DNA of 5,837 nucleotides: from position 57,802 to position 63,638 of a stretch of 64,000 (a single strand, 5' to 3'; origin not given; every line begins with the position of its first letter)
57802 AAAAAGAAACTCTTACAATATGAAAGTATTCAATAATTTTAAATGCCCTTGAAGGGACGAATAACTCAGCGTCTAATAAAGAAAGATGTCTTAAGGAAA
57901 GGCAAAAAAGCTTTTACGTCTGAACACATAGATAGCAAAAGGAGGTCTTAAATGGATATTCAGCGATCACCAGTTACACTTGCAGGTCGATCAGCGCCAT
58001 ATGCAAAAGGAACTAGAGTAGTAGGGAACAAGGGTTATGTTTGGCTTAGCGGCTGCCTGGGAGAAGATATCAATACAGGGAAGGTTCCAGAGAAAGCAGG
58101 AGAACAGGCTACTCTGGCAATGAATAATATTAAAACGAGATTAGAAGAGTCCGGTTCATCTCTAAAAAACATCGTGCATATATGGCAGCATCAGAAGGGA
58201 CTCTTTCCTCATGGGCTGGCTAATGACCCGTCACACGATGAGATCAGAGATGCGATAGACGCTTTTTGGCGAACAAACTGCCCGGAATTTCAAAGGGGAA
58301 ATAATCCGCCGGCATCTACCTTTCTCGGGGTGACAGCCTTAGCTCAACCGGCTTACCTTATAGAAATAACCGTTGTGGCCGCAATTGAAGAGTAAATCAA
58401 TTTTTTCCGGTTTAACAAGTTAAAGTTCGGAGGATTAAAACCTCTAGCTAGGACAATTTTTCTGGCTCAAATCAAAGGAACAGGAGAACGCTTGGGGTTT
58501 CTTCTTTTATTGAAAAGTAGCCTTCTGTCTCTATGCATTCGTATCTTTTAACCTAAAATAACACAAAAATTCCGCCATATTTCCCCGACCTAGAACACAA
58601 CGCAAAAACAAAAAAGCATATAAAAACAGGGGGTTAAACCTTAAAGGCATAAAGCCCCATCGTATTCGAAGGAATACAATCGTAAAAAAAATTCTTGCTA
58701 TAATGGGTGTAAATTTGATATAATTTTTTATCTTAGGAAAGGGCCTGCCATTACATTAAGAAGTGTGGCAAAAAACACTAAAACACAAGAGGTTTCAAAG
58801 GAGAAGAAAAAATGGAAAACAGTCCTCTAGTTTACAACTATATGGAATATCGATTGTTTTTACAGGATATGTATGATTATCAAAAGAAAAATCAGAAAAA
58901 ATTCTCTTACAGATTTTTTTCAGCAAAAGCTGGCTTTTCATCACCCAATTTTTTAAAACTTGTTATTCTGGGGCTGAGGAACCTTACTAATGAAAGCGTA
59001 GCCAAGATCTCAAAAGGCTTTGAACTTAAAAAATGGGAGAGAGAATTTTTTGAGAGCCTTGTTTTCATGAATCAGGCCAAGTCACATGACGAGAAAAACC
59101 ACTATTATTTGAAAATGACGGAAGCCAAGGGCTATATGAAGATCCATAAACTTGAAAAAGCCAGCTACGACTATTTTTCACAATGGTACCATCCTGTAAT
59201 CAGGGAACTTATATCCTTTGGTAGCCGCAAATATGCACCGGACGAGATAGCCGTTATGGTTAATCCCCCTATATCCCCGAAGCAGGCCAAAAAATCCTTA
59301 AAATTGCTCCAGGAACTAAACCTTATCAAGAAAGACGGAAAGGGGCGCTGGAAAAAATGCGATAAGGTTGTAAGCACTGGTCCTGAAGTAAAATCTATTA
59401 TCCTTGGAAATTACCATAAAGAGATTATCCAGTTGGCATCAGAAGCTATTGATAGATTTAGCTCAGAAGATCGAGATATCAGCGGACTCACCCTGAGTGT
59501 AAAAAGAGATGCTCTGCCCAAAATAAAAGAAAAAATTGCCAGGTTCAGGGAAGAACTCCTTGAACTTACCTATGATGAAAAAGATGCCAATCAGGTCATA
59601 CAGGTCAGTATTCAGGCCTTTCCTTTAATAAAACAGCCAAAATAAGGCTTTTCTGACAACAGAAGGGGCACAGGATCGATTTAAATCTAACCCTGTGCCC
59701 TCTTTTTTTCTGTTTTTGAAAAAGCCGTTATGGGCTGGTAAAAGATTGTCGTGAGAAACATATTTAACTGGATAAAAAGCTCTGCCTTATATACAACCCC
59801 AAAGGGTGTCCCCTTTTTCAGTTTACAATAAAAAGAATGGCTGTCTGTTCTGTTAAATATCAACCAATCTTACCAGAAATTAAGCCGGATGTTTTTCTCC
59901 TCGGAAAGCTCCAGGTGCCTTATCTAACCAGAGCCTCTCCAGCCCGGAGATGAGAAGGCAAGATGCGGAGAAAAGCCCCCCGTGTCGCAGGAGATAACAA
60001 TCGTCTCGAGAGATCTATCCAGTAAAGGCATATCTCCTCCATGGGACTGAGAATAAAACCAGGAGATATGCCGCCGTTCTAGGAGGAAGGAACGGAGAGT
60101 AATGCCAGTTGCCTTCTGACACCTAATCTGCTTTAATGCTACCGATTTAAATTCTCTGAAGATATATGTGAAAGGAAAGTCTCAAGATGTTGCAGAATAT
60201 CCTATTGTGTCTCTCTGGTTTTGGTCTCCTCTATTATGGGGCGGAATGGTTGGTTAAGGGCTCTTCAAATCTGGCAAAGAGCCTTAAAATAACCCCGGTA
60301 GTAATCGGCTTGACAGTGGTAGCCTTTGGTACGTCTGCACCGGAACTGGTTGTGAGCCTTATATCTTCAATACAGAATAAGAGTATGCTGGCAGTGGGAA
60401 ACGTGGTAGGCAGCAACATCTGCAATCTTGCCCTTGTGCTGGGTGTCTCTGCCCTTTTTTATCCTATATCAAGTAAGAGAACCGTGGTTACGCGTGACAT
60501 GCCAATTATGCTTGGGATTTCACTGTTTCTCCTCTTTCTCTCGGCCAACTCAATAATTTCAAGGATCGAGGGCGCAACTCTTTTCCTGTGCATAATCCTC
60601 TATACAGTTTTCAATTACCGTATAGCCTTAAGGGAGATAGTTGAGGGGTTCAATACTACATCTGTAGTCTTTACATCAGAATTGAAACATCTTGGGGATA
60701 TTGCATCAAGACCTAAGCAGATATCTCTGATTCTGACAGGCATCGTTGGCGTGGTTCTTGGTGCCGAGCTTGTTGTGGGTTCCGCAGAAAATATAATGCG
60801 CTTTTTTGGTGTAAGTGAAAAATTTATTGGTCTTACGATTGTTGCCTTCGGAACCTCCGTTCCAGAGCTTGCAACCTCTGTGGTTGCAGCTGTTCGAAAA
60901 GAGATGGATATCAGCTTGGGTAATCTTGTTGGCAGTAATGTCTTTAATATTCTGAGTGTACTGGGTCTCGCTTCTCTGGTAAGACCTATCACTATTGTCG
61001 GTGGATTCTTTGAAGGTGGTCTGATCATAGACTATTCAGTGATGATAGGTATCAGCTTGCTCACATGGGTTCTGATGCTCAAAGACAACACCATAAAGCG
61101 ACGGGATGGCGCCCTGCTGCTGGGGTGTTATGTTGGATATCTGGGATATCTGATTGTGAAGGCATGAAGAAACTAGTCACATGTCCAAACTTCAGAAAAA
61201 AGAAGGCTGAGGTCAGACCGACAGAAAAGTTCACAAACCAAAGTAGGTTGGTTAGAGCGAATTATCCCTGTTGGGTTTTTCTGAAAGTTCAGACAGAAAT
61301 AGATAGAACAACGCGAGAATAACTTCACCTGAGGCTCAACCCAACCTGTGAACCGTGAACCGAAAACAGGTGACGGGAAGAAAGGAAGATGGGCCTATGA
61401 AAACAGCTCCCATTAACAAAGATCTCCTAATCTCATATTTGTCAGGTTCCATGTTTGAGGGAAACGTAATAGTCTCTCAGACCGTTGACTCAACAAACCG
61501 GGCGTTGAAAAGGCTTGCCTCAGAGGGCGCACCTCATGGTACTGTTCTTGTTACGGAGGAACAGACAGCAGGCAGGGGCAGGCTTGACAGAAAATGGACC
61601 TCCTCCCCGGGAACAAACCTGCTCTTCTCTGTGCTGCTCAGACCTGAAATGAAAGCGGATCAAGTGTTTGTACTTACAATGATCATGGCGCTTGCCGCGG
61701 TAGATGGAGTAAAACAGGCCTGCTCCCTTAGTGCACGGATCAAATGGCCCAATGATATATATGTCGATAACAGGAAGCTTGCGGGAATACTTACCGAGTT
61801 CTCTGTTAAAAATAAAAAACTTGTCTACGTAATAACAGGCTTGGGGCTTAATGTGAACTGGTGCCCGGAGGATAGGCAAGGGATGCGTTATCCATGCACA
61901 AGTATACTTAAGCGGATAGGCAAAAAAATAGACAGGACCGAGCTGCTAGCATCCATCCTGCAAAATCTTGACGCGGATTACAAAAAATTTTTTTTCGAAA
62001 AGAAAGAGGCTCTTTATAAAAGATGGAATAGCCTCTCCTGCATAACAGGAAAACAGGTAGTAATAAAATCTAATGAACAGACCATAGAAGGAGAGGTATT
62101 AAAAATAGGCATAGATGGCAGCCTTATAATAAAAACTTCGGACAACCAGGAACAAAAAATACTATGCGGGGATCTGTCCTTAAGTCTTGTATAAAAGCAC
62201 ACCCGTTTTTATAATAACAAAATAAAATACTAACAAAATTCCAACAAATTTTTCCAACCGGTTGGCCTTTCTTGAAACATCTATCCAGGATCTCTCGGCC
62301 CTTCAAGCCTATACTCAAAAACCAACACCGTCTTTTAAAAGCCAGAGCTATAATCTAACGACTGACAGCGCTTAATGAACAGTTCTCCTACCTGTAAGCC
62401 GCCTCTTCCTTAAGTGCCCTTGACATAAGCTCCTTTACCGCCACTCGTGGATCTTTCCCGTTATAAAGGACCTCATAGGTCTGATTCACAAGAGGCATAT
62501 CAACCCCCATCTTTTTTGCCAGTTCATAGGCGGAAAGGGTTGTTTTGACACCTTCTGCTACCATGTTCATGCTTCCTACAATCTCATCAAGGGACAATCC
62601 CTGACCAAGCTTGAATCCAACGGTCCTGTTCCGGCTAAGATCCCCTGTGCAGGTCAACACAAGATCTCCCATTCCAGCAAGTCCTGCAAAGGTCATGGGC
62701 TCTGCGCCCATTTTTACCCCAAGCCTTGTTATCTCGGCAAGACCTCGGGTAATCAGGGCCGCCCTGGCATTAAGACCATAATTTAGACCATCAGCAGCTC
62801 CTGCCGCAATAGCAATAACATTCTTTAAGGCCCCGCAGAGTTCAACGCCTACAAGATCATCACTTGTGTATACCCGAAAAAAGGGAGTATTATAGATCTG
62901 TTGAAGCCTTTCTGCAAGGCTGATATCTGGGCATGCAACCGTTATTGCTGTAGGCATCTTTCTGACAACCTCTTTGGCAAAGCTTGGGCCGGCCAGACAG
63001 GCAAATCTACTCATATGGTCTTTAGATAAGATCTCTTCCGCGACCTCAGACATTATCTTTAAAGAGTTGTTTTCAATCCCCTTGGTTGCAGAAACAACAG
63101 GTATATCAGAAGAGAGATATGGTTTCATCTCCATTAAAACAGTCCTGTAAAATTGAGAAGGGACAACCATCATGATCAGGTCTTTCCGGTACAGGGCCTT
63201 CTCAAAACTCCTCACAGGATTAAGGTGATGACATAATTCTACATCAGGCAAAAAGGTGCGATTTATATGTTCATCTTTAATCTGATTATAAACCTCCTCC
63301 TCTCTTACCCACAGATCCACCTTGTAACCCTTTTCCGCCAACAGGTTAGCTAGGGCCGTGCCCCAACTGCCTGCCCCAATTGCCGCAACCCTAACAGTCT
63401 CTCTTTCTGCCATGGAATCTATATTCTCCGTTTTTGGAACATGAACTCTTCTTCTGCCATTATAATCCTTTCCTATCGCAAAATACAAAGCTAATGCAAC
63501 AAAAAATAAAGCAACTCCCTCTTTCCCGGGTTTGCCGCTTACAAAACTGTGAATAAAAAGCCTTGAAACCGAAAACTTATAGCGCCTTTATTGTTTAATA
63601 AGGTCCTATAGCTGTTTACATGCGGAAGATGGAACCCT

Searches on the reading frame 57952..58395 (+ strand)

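Call 41: search_protein_families(library=pfam, proteins=[window:57952-58395:+])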
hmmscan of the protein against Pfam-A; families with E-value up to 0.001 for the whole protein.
window:57952-58395:+ (147 aa): 1 family
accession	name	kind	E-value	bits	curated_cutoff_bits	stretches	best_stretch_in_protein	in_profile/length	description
PF01042.26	Ribonuc_L-PSP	-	1.4e-12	48.1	27.3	1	21-144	12-120/121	Endoribonuclease L-PSP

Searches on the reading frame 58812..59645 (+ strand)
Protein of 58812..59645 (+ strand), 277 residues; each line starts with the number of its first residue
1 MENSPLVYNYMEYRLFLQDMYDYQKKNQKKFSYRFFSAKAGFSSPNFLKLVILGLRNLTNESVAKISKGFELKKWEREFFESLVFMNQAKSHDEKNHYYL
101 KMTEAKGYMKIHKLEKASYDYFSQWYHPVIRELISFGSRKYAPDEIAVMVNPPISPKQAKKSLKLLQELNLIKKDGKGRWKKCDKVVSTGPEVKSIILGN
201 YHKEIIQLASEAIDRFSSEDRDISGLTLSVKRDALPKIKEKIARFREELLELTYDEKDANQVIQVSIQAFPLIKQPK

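Call 56: search_protein_families(library=pfam, proteins=[window:58812-59645:+])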
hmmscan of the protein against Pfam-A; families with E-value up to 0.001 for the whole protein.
window:58812-59645:+ (277 aa): 1 family
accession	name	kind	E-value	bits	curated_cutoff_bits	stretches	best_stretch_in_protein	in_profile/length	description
PF14394.12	DUF4423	-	1.9e-36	125.8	30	1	107-272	3-165/165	Domain of unknown function (DUF4423)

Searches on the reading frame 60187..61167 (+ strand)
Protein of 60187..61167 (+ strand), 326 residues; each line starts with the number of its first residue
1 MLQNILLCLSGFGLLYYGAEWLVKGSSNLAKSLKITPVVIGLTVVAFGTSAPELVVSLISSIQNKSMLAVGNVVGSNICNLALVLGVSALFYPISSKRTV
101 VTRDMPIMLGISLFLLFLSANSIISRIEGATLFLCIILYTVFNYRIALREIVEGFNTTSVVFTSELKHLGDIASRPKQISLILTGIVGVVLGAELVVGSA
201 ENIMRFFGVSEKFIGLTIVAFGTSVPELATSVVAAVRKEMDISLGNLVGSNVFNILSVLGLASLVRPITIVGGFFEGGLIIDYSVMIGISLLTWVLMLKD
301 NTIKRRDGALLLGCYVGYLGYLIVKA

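Call 56: search_protein_families(library=pfam, proteins=[window:60187-61167:+])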
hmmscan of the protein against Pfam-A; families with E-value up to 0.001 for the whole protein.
window:60187-61167:+ (326 aa): 1 family
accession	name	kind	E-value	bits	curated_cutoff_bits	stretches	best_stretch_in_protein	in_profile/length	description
PF01699.29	Na_Ca_ex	-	9.8e-64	214.3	24.9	2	179-323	3-150/151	Sodium/calcium exchanger protein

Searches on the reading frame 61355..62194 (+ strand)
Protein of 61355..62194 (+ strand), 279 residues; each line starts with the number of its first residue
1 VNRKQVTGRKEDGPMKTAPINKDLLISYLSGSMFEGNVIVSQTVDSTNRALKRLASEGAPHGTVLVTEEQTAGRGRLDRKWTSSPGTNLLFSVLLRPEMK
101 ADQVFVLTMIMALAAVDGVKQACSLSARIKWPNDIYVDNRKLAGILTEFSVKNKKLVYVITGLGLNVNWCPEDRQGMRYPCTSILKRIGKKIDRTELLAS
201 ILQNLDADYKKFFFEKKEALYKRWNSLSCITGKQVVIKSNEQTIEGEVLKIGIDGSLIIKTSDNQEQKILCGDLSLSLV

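Call 56: search_protein_families(library=pfam, proteins=[window:61355-62194:+])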
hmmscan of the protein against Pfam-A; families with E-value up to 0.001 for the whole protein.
window:61355-62194:+ (279 aa): 1 family
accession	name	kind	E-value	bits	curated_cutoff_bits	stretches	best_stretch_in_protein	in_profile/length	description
PF03099.24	BPL_LplA_LipB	-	1.6e-23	83.5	21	1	42-166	3-133/133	Biotin/lipoate A/B protein ligase family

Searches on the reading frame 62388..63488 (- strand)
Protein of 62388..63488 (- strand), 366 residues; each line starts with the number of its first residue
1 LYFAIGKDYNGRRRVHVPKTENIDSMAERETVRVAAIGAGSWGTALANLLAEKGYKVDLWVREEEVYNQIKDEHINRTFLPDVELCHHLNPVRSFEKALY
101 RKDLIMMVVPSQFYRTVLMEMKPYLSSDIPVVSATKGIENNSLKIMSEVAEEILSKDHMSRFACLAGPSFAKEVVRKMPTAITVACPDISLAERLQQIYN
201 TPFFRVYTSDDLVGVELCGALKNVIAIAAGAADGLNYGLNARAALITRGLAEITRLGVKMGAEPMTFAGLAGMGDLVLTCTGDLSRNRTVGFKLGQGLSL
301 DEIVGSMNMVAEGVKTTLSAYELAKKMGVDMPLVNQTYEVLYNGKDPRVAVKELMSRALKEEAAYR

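Call 43: find_encoding_contigs(protein=window:62388-63488:-, flank=10000, max_places=6)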
Protein window:62388-63488:- (366 aa): no gene with exactly this product is on record in the collection.

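Call 56: search_protein_families(library=pfam, proteins=[window:62388-63488:-])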
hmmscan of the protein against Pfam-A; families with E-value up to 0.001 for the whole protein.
window:62388-63488:- (366 aa): 6 families
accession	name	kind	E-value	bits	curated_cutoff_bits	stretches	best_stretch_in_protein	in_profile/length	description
PF07479.19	NAD_Gly3P_dh_C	-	6.6e-59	198.6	25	1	211-351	1-141/142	NAD-dependent glycerol-3-phosphate dehydrogenase C-terminus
PF01210.29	NAD_Gly3P_dh_N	-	1.5e-49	168.4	23.1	1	34-191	2-157/158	NAD-dependent glycerol-3-phosphate dehydrogenase N-terminus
PF20618.3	GPD_NAD_C_bact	-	7.3e-24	84.6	27.6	1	271-336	1-65/66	Bacterial GPD, NAD-dependent C-terminal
PF02558.23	ApbA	-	6.7e-08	32.7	22.2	1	35-141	2-106/150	Ketopantoate reductase PanE/ApbA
PF03446.21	NAD_binding_2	-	1.7e-05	25.3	21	1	34-127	2-85/161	NAD binding domain of 6-phosphogluconate dehydrogenase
PF03807.23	F420_oxidored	-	2.5e-05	25.2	21.6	1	33-136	1-93/94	NADP oxidoreductase coenzyme F420-dependent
